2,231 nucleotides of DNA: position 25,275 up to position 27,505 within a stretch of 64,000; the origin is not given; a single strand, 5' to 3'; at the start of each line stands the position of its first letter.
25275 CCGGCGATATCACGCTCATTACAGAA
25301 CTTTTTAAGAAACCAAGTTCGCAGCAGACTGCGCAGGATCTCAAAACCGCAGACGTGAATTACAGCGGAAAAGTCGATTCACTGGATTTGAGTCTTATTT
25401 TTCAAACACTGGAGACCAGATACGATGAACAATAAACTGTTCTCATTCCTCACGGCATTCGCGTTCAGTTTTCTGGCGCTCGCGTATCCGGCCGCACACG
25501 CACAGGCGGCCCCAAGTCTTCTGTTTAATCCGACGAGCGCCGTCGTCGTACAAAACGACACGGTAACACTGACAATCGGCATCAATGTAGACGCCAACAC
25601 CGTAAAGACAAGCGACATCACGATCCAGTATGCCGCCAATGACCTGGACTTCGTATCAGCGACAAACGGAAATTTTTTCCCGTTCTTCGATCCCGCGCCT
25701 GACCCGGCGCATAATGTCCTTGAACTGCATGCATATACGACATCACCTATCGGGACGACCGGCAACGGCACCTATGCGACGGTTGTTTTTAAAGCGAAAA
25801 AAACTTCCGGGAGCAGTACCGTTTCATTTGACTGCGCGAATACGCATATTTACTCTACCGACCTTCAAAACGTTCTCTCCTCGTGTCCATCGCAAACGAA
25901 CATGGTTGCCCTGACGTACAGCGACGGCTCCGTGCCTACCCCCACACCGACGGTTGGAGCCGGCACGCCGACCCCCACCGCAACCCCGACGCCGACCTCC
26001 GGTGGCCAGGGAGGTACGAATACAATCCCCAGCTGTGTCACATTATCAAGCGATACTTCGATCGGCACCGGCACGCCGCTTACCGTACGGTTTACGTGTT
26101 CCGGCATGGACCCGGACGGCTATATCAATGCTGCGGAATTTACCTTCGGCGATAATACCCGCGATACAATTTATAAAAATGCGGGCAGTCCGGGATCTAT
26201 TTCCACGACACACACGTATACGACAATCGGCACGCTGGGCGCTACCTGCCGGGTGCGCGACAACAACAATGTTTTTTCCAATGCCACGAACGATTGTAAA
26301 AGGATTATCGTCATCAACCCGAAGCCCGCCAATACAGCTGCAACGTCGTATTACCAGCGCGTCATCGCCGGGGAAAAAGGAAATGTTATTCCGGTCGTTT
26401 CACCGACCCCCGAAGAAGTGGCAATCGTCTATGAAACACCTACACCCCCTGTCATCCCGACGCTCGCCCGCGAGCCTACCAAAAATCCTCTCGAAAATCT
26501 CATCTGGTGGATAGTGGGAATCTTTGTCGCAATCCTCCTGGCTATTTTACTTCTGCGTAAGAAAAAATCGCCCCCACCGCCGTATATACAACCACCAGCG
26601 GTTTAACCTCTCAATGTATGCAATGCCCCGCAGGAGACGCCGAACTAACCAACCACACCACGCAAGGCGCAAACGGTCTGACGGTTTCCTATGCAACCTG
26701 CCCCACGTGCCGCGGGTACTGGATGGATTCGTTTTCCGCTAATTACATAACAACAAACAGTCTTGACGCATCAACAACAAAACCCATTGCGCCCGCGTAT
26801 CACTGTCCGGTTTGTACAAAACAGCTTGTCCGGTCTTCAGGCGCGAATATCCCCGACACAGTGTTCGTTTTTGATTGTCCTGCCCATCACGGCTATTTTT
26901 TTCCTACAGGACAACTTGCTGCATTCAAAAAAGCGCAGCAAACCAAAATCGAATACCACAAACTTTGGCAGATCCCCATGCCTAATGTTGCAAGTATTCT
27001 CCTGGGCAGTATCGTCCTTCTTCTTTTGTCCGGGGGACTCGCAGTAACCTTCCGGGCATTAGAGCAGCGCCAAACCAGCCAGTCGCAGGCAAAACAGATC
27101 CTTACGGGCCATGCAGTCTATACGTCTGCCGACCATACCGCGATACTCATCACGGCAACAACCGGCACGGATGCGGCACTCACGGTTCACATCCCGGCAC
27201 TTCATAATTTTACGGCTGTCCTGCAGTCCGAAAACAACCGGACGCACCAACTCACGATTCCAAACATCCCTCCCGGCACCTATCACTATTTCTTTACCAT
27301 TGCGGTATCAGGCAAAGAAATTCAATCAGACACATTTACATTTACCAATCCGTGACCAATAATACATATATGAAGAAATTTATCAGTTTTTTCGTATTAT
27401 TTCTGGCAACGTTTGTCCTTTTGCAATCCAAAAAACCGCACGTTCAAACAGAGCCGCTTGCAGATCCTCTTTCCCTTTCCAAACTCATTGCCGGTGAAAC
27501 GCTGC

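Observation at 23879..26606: Adjacent dockerin-bearing secreted protein and cohesin-PKD membrane-anchored protein: a minimal cohesin-dockerin pair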

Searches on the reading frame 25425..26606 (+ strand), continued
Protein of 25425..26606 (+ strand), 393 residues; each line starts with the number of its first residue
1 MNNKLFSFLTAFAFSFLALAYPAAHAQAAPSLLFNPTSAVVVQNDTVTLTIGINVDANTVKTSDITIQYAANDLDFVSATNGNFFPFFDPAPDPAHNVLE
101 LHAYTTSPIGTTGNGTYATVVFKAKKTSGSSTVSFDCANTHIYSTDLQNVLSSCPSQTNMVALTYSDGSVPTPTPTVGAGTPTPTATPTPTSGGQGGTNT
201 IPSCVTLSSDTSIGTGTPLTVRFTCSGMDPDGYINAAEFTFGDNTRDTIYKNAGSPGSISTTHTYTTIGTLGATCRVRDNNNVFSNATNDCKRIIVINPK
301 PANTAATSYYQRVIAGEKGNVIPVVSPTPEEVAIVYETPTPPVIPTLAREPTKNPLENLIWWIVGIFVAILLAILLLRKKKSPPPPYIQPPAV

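Call 34: fold_search(model_id=the predicted structure, library=pdb)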
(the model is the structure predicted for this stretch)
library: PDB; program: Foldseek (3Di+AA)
matches with E <= 10: 1999; with E <= 0.001: 636
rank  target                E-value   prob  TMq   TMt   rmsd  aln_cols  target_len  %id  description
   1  2w1n                  2.3e-10  1.00  0.28  0.45  21.4       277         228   12  cohesin and fibronectin type-III double module construct from the Clostridium perfringens glycoside hydrolase GH84C (released 2009-02-03)
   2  3l8q_D                1.6e-09  1.00  0.30  0.34  10.5       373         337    8  Structure analysis of the type II cohesin dyad from the adaptor ScaA scaffoldin of Acetivibrio cellulolyticus (released 2010-05-05)
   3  3l8q_A                5.3e-09  1.00  0.32  0.36  10.2       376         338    9  Structure analysis of the type II cohesin dyad from the adaptor ScaA scaffoldin of Acetivibrio cellulolyticus (released 2010-05-05)
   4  3l8q_C                5.9e-09  1.00  0.32  0.37  11.0       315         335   12  Structure analysis of the type II cohesin dyad from the adaptor ScaA scaffoldin of Acetivibrio cellulolyticus (released 2010-05-05)
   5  3l8q_B                8.1e-09  1.00  0.31  0.35  10.2       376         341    9  Structure analysis of the type II cohesin dyad from the adaptor ScaA scaffoldin of Acetivibrio cellulolyticus (released 2010-05-05)
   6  6kgf_C                9.0e-09  1.00  0.29  0.72   3.3       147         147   12  Crystal structure of CaDoc0917(R16D)-CaCohA2 complex at pH 8.2 (released 2020-07-08)
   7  2vn5_C                1.9e-08  1.00  0.30  0.74   2.7       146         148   18  The Clostridium cellulolyticum dockerin displays a dual binding mode for its cohesin partner (released 2008-05-20)
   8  2vn6_A                2.2e-08  1.00  0.30  0.73   2.6       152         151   16  The Clostridium cellulolyticum dockerin displays a dual binding mode for its cohesin partner (released 2008-05-13)
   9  1g1k_A                2.3e-08  1.00  0.30  0.76   2.9       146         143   18  COHESIN MODULE FROM THE CELLULOSOME OF CLOSTRIDIUM CELLULOLYTICUM (released 2000-11-22)
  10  6kge_A                3.1e-08  1.00  0.31  0.80   2.3       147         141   13  Crystal structure of CaDoc0917(R16D)-CaCohA2 complex at pH 5.5 (released 2020-07-08)
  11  2vn5_A                4.3e-08  1.00  0.30  0.77   2.7       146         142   18  The Clostridium cellulolyticum dockerin displays a dual binding mode for its cohesin partner (released 2008-05-20)
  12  6kgf_A                6.9e-08  1.00  0.30  0.78   2.5       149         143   13  Crystal structure of CaDoc0917(R16D)-CaCohA2 complex at pH 8.2 (released 2020-07-08)
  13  6kgc_A                7.2e-08  1.00  0.28  0.70   3.7       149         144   13  Crystal structure of CaDoc0917(R49D)-CaCohA2 complex at pH 5.4 (released 2020-07-08)
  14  2xdh                  8.0e-08  1.00  0.28  0.75   3.0       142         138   18  Non-cellulosomal cohesin from the hyperthermophilic archaeon Archaeoglobus fulgidus (released 2010-05-26)
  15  6tpl_B                9.4e-08  1.00  0.23  0.37   9.8       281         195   15  D0-D1 domain of Intimin (released 2021-01-13)
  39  2vo8                  3.8e-06  1.00  0.29  0.77   2.8       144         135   12  Cohesin module from Clostridium perfringens ATCC13124 family 33 glycoside hydrolase. (released 2008-09-02)
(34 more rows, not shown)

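Call 38: search_solved_structures(query=A1, max_evalue=1, show_alignments=2)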
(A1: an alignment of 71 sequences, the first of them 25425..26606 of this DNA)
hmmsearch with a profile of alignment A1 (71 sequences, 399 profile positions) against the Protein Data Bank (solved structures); distinct sequences matched with E-value up to 1: 16.
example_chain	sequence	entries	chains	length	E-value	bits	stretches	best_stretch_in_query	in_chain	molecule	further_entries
9lqj_A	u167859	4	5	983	1.7e-07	33.7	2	181-292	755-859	Collagenase ColH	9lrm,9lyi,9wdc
9lrk_A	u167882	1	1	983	1.7e-07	33.7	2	181-292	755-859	Collagenase ColH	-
4jgu_A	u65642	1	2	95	0.00018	23.7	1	217-288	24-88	ColH protein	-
4u6t_A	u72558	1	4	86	0.002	20.3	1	218-284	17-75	ColH protein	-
4u7k_A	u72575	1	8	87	0.002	20.3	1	218-284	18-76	ColH protein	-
3iyp_F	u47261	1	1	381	0.027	16.5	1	263-353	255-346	Complement decay-accelerating factor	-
2c26_A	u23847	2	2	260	0.079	15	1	226-292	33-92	ENDOGLUCANASE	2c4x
4aqo_A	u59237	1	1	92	0.11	14.5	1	228-282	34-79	COLLAGENASE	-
2y72_A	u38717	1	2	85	0.13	14.3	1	228-282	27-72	COLLAGENASE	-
4jrw_A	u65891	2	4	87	0.14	14.2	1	228-282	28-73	Collagenase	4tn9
1ppq_A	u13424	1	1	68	0.43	12.6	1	252-294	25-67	Complement receptor type 1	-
1h04_P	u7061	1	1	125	0.74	11.8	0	263-292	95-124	COMPLEMENT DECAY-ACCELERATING FACTOR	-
1h2p_P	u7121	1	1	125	0.79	11.7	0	263-292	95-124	COMPLEMENT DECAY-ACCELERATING FACTOR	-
1h03_P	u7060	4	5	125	0.79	11.7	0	263-292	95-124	COMPLEMENT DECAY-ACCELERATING FACTOR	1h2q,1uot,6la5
28op_O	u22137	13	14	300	0.87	11.6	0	196-229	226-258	Centromere protein O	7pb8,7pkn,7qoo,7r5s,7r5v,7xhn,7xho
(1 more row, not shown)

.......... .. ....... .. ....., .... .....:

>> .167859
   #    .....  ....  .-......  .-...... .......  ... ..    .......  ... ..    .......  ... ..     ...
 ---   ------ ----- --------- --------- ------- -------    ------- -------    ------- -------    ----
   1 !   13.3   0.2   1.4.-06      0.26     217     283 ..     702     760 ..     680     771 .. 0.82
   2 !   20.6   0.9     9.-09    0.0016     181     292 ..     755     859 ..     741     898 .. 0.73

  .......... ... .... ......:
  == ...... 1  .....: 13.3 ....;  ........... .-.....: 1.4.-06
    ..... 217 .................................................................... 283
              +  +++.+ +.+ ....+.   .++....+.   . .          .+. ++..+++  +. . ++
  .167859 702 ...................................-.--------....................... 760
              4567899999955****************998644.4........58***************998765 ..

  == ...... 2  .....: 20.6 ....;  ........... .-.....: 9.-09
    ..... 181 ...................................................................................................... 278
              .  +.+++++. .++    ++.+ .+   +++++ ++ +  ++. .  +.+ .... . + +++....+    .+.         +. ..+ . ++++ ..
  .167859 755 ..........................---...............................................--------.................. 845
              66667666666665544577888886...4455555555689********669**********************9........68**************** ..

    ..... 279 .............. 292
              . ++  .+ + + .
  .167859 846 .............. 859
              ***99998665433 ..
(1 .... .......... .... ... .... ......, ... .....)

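Call 39: search_protein_families(library=pfam, alignment_id=A1, max_evalue=0.01)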
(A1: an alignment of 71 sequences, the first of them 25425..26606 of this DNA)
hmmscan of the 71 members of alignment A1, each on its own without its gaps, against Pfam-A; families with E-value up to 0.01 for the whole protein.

A. member 1, window:25425-26606:+ (393 aa): 3 families
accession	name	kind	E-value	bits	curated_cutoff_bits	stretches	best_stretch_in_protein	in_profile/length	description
PF00963.24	Cohesin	-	1.8e-06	28.7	24.1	1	43-150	12-128/139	Cohesin domain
PF18911.6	PKD_4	-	9.4e-05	22.8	27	1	207-286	8-77/85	PKD domain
PF00801.26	PKD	-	0.0003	21.2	23.5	1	217-282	13-70/80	PKD domain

B. families by the number of members that match (of 71 scanned): 6 families
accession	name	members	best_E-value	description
PF18911.6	PKD_4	67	1.5e-07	PKD domain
PF00963.24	Cohesin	59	4.2e-11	Cohesin domain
PF00801.26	PKD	50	3e-08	PKD domain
PF21158.3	flgK_1st_1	1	0.0055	Flagellar hook-associated protein 1, D2-like domain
PF07495.19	Y_Y_Y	1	0.008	Y_Y_Y domain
PF11381.13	DUF3185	1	0.0093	Protein of unknown function (DUF3185)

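Call 43: search_protein_families(library=pfam, proteins=[L003:6091-8286:+, L003:8362-10008:+, L004:2479-4350:+, L004:4365-6005:+, L005:747-2636:+, L006:4281-6008:+, L008:4154-5863:+, L008:5863-7107:+, L007:5971-7302:+], max_evalue=0.01)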
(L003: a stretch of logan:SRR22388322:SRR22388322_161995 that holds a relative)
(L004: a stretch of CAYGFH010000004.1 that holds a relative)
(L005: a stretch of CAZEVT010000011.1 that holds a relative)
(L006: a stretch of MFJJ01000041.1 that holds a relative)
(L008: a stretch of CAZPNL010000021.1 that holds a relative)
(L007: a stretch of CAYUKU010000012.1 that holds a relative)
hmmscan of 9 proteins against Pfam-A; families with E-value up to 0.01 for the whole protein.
L003:6091-8286:+ (731 aa): 1 family
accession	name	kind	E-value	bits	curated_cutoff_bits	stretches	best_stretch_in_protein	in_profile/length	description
PF00404.24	Dockerin_1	-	6.8e-06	26.6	22.9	1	678-729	2-56/57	Dockerin type I domain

L003:8362-10008:+ (548 aa): 1 family
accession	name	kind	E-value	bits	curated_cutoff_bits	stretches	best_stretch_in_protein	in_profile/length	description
PF00963.24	Cohesin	-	2.7e-08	34.6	24.1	1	51-169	5-130/139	Cohesin domain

L004:2479-4350:+ (624 aa): 2 families
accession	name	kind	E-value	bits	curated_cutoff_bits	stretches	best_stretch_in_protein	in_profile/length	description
PF00404.24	Dockerin_1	-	2e-05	25.1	22.9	1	571-620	2-54/57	Dockerin type I domain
PF24646.2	DUF7640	-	0.0018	19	28.1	1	499-582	16-100/121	Domain of unknown function (DUF7640)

L004:4365-6005:+ (547 aa): 2 families
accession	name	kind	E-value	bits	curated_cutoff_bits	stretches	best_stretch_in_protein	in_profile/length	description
PF00963.24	Cohesin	-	4.4e-05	24.1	24.1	1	65-166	6-116/139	Cohesin domain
PF00404.24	Dockerin_1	-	0.00078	20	22.9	1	490-541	6-56/57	Dockerin type I domain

L005:747-2636:+ (630 aa): 3 families
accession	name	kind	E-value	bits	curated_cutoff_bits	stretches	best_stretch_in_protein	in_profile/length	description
PF00404.24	Dockerin_1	-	6.2e-08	33.2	22.9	1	568-623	1-55/57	Dockerin type I domain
PF00963.24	Cohesin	-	3.4e-07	31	24.1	1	77-196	3-130/139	Cohesin domain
PF10633.15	NPCBM_assoc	-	2.5e-05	24.8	24.4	1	356-426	3-72/78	NPCBM-associated, NEW3 domain of alpha-galactosidase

L006:4281-6008:+ (576 aa): 4 families
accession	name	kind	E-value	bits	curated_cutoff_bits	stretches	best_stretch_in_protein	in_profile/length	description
PF13229.12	Beta_helix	-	1e-14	54.9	25.9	2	133-265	2-138/158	Right handed beta helix region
PF05048.19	NosD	-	9.4e-09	35.5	23.6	1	179-327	18-151/212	Periplasmic copper-binding protein (NosD)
PF12708.12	Pect-lyase_RHGA_epim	-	0.0055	17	27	1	177-246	144-212/213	Rhamnogalacturonase A/epimerase, pectate lyase-like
PF00404.24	Dockerin_1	-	0.0068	17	22.9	0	518-569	6-56/57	Dockerin type I domain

L008:4154-5863:+ (570 aa): 1 family
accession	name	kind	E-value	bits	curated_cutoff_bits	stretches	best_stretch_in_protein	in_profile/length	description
PF10633.15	NPCBM_assoc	-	3.3e-06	27.6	24.4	1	173-248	4-76/78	NPCBM-associated, NEW3 domain of alpha-galactosidase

L008:5863-7107:+ (415 aa): 2 families
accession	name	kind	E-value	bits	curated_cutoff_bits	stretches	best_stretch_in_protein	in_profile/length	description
PF18911.6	PKD_4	-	0.00042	20.8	27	1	219-291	11-75/85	PKD domain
PF00801.26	PKD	-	0.0026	18.2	23.5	1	227-290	18-71/80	PKD domain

L007:5971-7302:+ (444 aa): 1 family
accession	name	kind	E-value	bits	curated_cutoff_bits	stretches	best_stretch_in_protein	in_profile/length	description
PF18911.6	PKD_4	-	6.9e-06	26.5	27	1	242-311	16-77/85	PKD domain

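Call 51: list_cluster_members(proteins=[P0001, P0121, P0002, P0004])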
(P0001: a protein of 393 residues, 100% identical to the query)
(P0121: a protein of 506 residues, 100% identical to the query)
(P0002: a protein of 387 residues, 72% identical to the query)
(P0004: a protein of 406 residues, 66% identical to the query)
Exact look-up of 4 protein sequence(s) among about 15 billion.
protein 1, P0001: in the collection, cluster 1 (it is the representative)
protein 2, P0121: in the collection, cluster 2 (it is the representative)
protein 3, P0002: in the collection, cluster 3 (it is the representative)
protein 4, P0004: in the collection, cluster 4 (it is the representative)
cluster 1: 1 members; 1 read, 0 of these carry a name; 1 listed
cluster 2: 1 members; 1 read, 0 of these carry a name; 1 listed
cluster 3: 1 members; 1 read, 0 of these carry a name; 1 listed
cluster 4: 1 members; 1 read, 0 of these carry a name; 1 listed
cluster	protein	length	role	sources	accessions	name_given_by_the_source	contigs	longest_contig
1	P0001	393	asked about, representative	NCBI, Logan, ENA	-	-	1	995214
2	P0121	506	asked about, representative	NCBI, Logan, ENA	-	-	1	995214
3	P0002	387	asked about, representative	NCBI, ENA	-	-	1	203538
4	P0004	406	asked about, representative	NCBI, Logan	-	-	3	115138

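Call 79: search_protein_families(library=phrogs, proteins=[window:25425-26606:+], max_evalue=0.001)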
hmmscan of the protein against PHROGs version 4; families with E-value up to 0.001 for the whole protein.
window:25425-26606:+ (393 aa): 0 families

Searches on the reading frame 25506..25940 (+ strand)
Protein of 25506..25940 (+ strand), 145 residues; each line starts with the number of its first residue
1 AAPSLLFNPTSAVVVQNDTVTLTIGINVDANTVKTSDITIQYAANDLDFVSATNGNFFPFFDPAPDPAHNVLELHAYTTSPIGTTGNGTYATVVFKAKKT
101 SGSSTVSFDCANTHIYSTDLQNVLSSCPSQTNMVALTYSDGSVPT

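Call 37: search_solved_structures(query=window:25506-25940:+, max_evalue=1, show_alignments=2)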
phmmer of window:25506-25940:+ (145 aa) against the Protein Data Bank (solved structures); distinct sequences matched with E-value up to 1: 9.
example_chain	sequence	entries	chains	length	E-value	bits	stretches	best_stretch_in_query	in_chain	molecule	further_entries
8i7o_J2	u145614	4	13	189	0.042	17.1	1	17-72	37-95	Dual specificity phosphatase 21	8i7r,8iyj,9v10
9cdr_A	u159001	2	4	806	0.11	15.8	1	14-66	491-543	Oxygen sensor protein DosP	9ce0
9bgv_A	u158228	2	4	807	0.11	15.8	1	14-66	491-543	Oxygen sensor protein DosP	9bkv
9clo_A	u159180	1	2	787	0.12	15.6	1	14-66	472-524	Oxygen sensor protein DosP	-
9cmf_A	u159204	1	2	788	0.12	15.6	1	14-66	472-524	Oxygen sensor protein DosP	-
5ech_A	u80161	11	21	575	0.67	13.2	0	22-72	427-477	Jasmonic acid-amido synthetase JAR1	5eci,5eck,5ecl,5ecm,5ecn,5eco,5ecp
4epl_A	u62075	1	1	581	0.68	13.2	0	22-72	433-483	Jasmonic acid-amido synthetase JAR1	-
3fpn_B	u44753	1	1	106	0.74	13.1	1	19-53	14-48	Geobacillus stearothermophilus UvrB interaction domain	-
2esb_A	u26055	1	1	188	0.88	12.9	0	16-72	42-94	Dual specificity protein phosphatase 18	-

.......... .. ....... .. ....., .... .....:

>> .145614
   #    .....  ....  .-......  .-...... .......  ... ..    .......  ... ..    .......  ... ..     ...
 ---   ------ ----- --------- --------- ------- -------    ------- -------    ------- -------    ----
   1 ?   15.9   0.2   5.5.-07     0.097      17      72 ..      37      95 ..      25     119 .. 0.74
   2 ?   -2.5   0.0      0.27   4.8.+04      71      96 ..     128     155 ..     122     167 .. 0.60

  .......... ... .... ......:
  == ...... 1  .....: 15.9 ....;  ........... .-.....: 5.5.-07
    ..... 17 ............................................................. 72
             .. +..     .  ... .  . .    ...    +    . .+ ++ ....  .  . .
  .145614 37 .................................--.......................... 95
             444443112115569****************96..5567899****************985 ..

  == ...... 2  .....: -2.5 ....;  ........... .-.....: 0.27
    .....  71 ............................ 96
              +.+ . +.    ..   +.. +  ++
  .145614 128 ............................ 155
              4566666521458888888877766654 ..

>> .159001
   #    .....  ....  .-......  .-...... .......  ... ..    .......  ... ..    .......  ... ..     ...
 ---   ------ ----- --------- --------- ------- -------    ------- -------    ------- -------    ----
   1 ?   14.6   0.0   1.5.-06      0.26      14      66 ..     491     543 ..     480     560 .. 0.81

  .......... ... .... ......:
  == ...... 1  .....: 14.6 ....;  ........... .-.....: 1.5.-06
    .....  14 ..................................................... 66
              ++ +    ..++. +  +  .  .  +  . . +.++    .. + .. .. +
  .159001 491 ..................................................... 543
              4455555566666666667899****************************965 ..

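Call 69: search_protein_representatives(protein=window:25506-25940:+)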
Query: 145 residues. Proteins with E-value up to 0.001 (for the whole library): 183; up to 1e-10: 40; up to 1e-30: 1. The best 150 are listed.
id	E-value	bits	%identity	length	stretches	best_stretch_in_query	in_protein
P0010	4.8e-32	127.0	52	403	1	1-145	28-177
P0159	7.4e-27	110.2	46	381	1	1-142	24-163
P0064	7.5e-27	110.2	52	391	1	1-140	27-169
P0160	4.0e-26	107.9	46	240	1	1-145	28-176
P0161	2.3e-25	105.4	48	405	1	1-145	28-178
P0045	1.3e-23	99.7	52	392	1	1-138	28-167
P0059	1.7e-22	96.1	37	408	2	1-141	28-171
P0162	2.6e-22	95.5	49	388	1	1-140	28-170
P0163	3.7e-20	88.6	29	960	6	5-131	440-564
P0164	4.6e-20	88.2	55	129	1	1-100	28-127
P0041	2.0e-19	86.1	44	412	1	1-140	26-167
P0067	2.2e-19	86.1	46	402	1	1-139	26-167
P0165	2.2e-17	79.6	42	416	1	1-145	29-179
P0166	3.4e-16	75.7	42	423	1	1-143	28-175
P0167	1.1e-15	74.1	42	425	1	1-139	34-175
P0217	2.9e-07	46.8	33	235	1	1-128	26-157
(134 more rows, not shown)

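Call 80: find_encoding_contigs(protein=P0217, flank=5000, max_places=2)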
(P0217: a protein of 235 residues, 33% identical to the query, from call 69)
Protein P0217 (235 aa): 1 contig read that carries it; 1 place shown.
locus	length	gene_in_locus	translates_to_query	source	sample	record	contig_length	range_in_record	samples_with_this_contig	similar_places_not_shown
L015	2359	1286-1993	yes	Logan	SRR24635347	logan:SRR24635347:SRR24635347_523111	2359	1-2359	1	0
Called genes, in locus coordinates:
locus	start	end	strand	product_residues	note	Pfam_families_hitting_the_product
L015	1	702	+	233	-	?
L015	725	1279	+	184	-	-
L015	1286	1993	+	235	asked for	PF00963:Cohesin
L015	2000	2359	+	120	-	?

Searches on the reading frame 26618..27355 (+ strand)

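Call 3: search_protein_families(library=pfam, proteins=[window:26618-27355:+], max_evalue=1)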
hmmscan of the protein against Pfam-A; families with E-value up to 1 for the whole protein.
window:26618-27355:+ (245 aa): 8 families
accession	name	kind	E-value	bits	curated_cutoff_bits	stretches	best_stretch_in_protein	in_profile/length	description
PF13453.11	Zn_ribbon_TFIIB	-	5.4e-05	22.9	22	1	25-38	19-32/41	Transcription factor zinc-finger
PF12677.13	DUF3797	-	0.048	14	25.1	0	62-78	15-31/48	Domain of unknown function (DUF3797)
PF24921.1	RING_XB3-XBAT31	-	0.058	13.9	50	0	50-71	35-56/57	E3 ubiquitin-protein ligase XB3/XBAT31 RING finger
PF03918.19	CcmH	-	0.13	11.9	25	0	49-78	24-53/143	Cytochrome C biogenesis protein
PF21302.3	Zn_ribbon_RlmA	-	0.15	12.5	27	1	61-93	1-32/44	RlmA, N-terminal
PF25206.1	DUF7836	-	0.2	12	26.7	0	62-91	9-37/59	Domain of unknown function (DUF7836)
PF03119.21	DNA_ligase_ZBD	-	0.27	11.6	25.8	1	62-75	1-14/27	NAD-dependent DNA ligase C4 zinc finger domain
PF24485.1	zf-C2H2_DHX34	-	0.37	11.3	27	1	60-70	1-11/25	DHX34-like, C2H2-type zinc finger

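Call 4: search_protein_families(library=ncbifam, proteins=[window:26618-27355:+], max_evalue=1)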
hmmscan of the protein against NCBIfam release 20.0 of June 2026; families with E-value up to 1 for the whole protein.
window:26618-27355:+ (245 aa): 2 families
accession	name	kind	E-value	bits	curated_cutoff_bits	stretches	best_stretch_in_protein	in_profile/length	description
NF041067.1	DpdJ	equivalog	0.12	9.9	800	1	160-214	160-211/1482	protein DpdJ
NF008499.0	PRK11409.1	equivalog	0.18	12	121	1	151-188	2-39/83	YoeB-YefM toxin-antitoxin system antitoxin YefM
